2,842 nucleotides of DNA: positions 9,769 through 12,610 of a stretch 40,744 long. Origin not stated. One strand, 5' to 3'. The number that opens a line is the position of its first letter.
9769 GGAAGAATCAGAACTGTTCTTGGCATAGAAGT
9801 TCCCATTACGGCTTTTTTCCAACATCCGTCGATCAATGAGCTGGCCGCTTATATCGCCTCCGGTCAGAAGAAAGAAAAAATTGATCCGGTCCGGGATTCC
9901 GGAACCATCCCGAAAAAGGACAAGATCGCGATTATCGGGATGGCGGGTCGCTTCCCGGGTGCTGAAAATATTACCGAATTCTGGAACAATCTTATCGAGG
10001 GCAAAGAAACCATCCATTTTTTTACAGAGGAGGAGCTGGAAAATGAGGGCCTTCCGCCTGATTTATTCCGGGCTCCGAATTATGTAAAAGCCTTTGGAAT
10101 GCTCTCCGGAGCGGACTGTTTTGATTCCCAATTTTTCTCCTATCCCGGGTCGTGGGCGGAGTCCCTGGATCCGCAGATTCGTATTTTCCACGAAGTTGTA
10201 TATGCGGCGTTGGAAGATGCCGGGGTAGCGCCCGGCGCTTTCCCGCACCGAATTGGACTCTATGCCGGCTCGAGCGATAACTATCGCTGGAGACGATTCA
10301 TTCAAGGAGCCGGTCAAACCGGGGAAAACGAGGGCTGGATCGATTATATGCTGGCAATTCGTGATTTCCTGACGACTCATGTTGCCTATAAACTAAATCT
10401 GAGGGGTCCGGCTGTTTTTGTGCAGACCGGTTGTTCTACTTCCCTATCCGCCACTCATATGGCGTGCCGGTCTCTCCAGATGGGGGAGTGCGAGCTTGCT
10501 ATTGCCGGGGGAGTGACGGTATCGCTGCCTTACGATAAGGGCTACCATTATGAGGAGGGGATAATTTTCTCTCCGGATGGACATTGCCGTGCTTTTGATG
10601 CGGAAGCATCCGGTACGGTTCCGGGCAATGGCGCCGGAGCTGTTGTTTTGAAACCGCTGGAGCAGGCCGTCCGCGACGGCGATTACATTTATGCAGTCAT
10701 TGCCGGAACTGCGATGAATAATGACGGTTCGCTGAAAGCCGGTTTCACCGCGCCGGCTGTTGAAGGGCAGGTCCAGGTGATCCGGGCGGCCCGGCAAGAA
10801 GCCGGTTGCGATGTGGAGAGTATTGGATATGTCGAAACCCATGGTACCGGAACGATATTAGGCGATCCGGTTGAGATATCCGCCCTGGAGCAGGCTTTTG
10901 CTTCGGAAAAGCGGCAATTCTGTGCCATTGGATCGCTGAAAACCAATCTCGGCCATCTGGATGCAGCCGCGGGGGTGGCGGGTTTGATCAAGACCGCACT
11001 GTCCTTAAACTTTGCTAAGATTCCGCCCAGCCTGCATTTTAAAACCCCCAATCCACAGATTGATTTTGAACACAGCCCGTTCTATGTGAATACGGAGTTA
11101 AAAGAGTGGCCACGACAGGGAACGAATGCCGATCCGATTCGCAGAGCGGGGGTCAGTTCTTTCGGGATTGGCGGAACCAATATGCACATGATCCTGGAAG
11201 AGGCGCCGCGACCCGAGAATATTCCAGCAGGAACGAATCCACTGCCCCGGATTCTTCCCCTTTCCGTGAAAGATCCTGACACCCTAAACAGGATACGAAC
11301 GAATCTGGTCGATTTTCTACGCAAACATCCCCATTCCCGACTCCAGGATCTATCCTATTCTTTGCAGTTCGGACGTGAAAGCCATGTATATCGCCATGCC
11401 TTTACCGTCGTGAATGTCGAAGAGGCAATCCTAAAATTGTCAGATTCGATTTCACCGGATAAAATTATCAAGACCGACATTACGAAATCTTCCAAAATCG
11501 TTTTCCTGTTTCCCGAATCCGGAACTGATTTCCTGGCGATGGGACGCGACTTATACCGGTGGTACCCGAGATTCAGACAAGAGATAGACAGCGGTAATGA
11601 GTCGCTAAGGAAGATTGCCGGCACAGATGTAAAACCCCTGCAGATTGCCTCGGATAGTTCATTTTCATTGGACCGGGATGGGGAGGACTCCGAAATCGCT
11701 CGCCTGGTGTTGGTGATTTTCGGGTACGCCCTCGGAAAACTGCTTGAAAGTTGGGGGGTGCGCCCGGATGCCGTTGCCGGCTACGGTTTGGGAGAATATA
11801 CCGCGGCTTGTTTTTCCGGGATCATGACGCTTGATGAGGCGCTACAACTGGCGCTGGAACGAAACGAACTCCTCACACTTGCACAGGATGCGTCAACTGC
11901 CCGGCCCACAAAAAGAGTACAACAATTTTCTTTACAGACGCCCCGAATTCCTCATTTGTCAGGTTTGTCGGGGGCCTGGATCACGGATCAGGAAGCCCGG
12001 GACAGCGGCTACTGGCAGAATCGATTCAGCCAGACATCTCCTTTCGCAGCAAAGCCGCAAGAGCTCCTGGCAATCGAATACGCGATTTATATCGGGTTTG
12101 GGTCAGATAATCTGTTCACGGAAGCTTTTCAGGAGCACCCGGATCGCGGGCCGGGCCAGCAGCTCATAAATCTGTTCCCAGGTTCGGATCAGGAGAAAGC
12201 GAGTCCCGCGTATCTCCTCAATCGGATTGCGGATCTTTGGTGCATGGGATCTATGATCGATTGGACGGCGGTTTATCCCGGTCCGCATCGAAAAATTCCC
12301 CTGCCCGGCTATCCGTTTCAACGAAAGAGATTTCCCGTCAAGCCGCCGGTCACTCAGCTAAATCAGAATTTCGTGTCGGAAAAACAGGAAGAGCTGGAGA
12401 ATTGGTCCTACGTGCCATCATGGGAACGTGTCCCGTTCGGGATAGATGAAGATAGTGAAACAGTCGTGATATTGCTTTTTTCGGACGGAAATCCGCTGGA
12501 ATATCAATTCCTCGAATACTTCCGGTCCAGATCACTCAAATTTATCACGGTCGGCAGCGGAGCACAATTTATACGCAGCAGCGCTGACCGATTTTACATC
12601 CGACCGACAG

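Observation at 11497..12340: cis-AT-position domain with catalytic Ser replaced (GHSLG->GYGLG) alongside an AT-less module; the trans-AT is not in the window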

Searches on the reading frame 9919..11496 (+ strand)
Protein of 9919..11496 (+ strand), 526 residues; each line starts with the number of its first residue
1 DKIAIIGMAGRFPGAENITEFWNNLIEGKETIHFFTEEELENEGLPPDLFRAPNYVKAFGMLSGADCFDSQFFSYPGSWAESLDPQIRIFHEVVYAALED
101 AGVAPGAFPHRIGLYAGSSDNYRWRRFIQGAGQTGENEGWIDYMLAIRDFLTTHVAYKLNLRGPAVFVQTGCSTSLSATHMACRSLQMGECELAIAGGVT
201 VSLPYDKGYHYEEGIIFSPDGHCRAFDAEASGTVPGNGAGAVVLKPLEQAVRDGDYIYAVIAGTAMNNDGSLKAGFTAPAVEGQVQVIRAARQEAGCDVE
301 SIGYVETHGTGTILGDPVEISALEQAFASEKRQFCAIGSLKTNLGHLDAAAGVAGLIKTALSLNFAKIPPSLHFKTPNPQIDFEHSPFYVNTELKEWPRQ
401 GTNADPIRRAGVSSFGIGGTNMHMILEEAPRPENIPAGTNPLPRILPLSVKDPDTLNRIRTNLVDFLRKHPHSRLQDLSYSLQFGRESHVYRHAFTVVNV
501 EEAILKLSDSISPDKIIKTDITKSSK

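Call 34: search_solved_structures(query=window:9919-11496:+, max_evalue=1e-20)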
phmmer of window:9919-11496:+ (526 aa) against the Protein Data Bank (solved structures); distinct sequences matched with E-value up to 1e-20: 127 (the best 60 are shown).
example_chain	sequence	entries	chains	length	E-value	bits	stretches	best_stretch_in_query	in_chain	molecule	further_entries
7zma_A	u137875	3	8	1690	4.4e-210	702.5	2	3-509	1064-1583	Putative polyketide synthase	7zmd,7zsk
4wky_A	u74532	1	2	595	3.6e-148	498.2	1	2-514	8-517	Beta-ketoacyl synthase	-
8xjy_A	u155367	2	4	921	4e-140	471.7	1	3-500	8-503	Polyketide synthase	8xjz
8xju_A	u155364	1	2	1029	5.3e-140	471.3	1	3-500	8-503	Polyketide synthase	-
4oqj_A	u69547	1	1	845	1e-138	467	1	3-508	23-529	PKS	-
8xbl_A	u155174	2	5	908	2.4e-138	465.8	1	2-514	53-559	Colibactin polyketide synthase ClbC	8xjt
5elp_C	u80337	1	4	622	1.7e-129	436.6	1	1-513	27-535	NRPS/PKS protein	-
6mhl_A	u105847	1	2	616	1.6e-122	413.6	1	1-502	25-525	Hybrid NRPS/PKS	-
5erf_A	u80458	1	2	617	6.5e-110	372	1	1-510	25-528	Polyketide synthase PksL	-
5eny_A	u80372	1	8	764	1.3e-109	371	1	1-510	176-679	Polyketide synthase PksL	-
7zmc_A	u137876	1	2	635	4.7e-109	369.2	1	3-509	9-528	Putative polyketide synthase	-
5e5n_A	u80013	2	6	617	1.6e-108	367.4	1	1-510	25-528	Polyketide synthase PksL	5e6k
6mhk_A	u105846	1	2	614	9.3e-108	364.9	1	3-513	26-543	Polyketide synthase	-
5erb_A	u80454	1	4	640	6.8e-107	362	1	2-509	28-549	Polyketide synthase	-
4z37_A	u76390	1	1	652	1.1e-102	348.1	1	2-517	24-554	Putative mixed polyketide synthase/non-ribosomal peptide synthetase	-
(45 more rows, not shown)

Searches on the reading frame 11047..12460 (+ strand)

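Call 57: predict_structure(alignment_id=A3)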
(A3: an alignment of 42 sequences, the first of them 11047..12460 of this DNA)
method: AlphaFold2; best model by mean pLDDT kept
length: 471 residues; sequences in the alignment: 42
mean_pLDDT: 79.8   pTM: 0.78
mean pLDDT of the five models: 79.8, 78.7, 78.1, 77.7, 76.5
residues with pLDDT >= 90: 228; 70-90: 111; 50-70: 69; < 50: 63
segments of 3 or more residues with pLDDT < 50: 1-21, 23-25, 429-432, 434-440, 446-471
pLDDT, mean of each block of 10 residues (from residue 1): 40 37 52 65 64 60 79 93 95 95 86 90 96 91 90 91 83 94 95 82 60 75 95 97 95 98 96 80 68 97 93 97 87 79 96 86 92 92 85 95 91 87 59 49 49 41 40 36
secondary structure, 60 per line:
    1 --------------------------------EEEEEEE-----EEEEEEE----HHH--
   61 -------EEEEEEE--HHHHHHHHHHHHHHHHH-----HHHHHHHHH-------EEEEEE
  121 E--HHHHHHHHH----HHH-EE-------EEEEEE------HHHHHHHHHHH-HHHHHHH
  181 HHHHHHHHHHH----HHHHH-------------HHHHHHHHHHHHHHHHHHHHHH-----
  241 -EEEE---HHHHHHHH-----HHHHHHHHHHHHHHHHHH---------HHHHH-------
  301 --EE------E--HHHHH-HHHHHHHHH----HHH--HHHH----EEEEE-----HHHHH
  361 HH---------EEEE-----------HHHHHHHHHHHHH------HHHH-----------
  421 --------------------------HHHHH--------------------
elements in order: E33-39 E45-51 E68-74 H77-93 H99-107 E115-121 H124-132 E150-155 H162-172 H174-191 H196-200 H214-235 E242-245 H249-256 H262-279 H289-293 H314-318 H320-328 H338-341 E346-350 H356-362 E372-375 H387-399 H406-409 H447-451

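Call 59: fold_search(model_id=the predicted structure, library=pdb)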
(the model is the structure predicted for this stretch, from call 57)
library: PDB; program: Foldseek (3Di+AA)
matches with E <= 10: 590; with E <= 0.001: 240
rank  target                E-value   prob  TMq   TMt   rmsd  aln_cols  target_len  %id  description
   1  4qbu                  5.3e-24  1.00  0.64  0.69   5.6       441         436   25  Structure of the Acyl Transferase domain of ZmaA (released 2014-11-05)
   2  5yda                  5.8e-21  1.00  0.60  0.69   6.4       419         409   23  The crystal structure of the Acyl Transferase domain of SpnD (released 2018-05-23)
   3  4mz0_A                9.0e-21  1.00  0.62  0.34  16.9       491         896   23  Structure of a ketosynthase-acyltransferase di-domain from module CurL of the curacin A polyketide synthase (released 2014-01-29)
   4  5ydl                  1.1e-20  1.00  0.60  0.69   5.9       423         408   23  The crystal structure of the Acyl Transferase domain of SpnD complex with 2-(pent-4-yn-1-yl)malonyl (released 2018-05-23)
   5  2qo3_B                1.1e-20  1.00  0.63  0.35  18.4       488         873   23  Crystal Structure of [KS3][AT3] didomain from module 3 of 6-deoxyerthronolide B synthase (released 2007-09-04)
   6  2qo3_A                4.0e-20  1.00  0.62  0.35  18.6       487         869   22  Crystal Structure of [KS3][AT3] didomain from module 3 of 6-deoxyerthronolide B synthase (released 2007-09-04)
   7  8tko_A                4.8e-20  1.00  0.63  0.34  18.9       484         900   22  KS-AT core of 6-deoxyerythronolide B synthase (DEBS) Module 3 crosslinked with its translocation ACP partner of Module (released 2024-07-31)
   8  8ee1_D                5.6e-20  1.00  0.61  0.35  17.5       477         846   23  KS-AT didomain from module 2 of the 6-deoxyerythronolide B synthase in complex with antibody fragment AA5 (released 2023-05-31)
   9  8xju_A                6.6e-20  1.00  0.63  0.36  17.5       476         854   22  Cryo-EM structure of colibactin assembly line polyketide synthase ClbI (apo state) (released 2025-05-21)
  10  7s6c_A                1.0e-19  1.00  0.60  0.33  18.6       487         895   22  CryoEM structure of modular PKS holo-Lsd14 stalled at the condensation step and bound to antibody fragment 1B2, compos (released 2021-11-03)
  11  7s6c_B                1.2e-19  1.00  0.60  0.33  18.8       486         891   22  CryoEM structure of modular PKS holo-Lsd14 stalled at the condensation step and bound to antibody fragment 1B2, compos (released 2021-11-03)
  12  7wvz_A                1.5e-19  1.00  0.62  0.18  17.8       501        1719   21  CalA3_modular PKS_KS-AT-DH-KR (released 2023-02-22)
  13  8xjy_A                2.0e-19  1.00  0.65  0.37  17.0       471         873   22  Cryo-EM structure of colibactin assembly line polyketide synthase ClbI KS-AT didomain crosslinked with ClbI ACP (released 2025-05-21)
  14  9pat_A                2.1e-19  1.00  0.60  0.21  18.8       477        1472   24  Antibody (1B2) Bound Rifamycin Synthetase Module 1 in the Transacylation Mode (released 2025-07-23)
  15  7s6d_B                2.4e-19  1.00  0.60  0.33  18.8       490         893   22  CryoEM structure of modular PKS holo-Lsd14 bound to antibody fragment 1B2, composite structure (released 2021-11-03)
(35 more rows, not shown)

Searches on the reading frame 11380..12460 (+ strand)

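Call 8: search_solved_structures(query=window:11380-12460:+, max_evalue=0.01, show_alignments=4)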
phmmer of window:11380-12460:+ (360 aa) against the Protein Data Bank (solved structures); distinct sequences matched with E-value up to 0.01: 110 (the best 60 are shown).
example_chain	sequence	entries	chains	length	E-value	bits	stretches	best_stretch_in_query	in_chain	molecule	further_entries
4qbu_A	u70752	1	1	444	1.6e-35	125.9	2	36-166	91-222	ZmaA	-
5yda_A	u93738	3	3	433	6.2e-28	100.9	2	36-169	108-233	PKS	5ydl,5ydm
9iyw_A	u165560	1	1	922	9.1e-24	87.2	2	37-166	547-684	Polyketide synthase,GfsA KSQ-AncAT chimeric protein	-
4mz0_A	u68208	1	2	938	4.9e-22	81.5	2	36-165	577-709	CurL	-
8in9_A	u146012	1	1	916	1.2e-20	77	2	180-318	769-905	Polyketide synthase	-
7vee_A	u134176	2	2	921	1.2e-20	76.9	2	180-318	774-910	Polyketide synthase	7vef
6iyo_A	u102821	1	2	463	4e-20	75.2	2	38-169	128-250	Type I modular polyketide synthase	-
7m7j_B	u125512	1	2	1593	4.9e-20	74.9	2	189-325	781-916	EryAI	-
7m7i_B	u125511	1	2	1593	4.9e-20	74.9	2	189-325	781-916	EryAI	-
7m7f_B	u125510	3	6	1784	6e-20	74.6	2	189-325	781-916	EryAI,6-deoxyerythronolide-B synthase EryA3, modules 5 and 6 chimera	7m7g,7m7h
8tjn_B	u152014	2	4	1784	6e-20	74.6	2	189-325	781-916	EryAI,6-deoxyerythronolide-B synthase EryA3, modules 5 and 6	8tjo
8xjy_A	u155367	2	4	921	8.8e-20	74.1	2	42-170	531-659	Polyketide synthase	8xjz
8xju_A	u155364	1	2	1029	1.2e-19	73.6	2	42-170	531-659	Polyketide synthase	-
2qo3_A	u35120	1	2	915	6.4e-18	68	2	24-166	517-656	EryAII Erythromycin polyketide synthase modules 3 and 4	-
6c9u_A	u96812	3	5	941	7e-18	67.8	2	24-166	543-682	6-deoxyerythronolide-B synthase EryA2, modules 3 and 4 | EryAII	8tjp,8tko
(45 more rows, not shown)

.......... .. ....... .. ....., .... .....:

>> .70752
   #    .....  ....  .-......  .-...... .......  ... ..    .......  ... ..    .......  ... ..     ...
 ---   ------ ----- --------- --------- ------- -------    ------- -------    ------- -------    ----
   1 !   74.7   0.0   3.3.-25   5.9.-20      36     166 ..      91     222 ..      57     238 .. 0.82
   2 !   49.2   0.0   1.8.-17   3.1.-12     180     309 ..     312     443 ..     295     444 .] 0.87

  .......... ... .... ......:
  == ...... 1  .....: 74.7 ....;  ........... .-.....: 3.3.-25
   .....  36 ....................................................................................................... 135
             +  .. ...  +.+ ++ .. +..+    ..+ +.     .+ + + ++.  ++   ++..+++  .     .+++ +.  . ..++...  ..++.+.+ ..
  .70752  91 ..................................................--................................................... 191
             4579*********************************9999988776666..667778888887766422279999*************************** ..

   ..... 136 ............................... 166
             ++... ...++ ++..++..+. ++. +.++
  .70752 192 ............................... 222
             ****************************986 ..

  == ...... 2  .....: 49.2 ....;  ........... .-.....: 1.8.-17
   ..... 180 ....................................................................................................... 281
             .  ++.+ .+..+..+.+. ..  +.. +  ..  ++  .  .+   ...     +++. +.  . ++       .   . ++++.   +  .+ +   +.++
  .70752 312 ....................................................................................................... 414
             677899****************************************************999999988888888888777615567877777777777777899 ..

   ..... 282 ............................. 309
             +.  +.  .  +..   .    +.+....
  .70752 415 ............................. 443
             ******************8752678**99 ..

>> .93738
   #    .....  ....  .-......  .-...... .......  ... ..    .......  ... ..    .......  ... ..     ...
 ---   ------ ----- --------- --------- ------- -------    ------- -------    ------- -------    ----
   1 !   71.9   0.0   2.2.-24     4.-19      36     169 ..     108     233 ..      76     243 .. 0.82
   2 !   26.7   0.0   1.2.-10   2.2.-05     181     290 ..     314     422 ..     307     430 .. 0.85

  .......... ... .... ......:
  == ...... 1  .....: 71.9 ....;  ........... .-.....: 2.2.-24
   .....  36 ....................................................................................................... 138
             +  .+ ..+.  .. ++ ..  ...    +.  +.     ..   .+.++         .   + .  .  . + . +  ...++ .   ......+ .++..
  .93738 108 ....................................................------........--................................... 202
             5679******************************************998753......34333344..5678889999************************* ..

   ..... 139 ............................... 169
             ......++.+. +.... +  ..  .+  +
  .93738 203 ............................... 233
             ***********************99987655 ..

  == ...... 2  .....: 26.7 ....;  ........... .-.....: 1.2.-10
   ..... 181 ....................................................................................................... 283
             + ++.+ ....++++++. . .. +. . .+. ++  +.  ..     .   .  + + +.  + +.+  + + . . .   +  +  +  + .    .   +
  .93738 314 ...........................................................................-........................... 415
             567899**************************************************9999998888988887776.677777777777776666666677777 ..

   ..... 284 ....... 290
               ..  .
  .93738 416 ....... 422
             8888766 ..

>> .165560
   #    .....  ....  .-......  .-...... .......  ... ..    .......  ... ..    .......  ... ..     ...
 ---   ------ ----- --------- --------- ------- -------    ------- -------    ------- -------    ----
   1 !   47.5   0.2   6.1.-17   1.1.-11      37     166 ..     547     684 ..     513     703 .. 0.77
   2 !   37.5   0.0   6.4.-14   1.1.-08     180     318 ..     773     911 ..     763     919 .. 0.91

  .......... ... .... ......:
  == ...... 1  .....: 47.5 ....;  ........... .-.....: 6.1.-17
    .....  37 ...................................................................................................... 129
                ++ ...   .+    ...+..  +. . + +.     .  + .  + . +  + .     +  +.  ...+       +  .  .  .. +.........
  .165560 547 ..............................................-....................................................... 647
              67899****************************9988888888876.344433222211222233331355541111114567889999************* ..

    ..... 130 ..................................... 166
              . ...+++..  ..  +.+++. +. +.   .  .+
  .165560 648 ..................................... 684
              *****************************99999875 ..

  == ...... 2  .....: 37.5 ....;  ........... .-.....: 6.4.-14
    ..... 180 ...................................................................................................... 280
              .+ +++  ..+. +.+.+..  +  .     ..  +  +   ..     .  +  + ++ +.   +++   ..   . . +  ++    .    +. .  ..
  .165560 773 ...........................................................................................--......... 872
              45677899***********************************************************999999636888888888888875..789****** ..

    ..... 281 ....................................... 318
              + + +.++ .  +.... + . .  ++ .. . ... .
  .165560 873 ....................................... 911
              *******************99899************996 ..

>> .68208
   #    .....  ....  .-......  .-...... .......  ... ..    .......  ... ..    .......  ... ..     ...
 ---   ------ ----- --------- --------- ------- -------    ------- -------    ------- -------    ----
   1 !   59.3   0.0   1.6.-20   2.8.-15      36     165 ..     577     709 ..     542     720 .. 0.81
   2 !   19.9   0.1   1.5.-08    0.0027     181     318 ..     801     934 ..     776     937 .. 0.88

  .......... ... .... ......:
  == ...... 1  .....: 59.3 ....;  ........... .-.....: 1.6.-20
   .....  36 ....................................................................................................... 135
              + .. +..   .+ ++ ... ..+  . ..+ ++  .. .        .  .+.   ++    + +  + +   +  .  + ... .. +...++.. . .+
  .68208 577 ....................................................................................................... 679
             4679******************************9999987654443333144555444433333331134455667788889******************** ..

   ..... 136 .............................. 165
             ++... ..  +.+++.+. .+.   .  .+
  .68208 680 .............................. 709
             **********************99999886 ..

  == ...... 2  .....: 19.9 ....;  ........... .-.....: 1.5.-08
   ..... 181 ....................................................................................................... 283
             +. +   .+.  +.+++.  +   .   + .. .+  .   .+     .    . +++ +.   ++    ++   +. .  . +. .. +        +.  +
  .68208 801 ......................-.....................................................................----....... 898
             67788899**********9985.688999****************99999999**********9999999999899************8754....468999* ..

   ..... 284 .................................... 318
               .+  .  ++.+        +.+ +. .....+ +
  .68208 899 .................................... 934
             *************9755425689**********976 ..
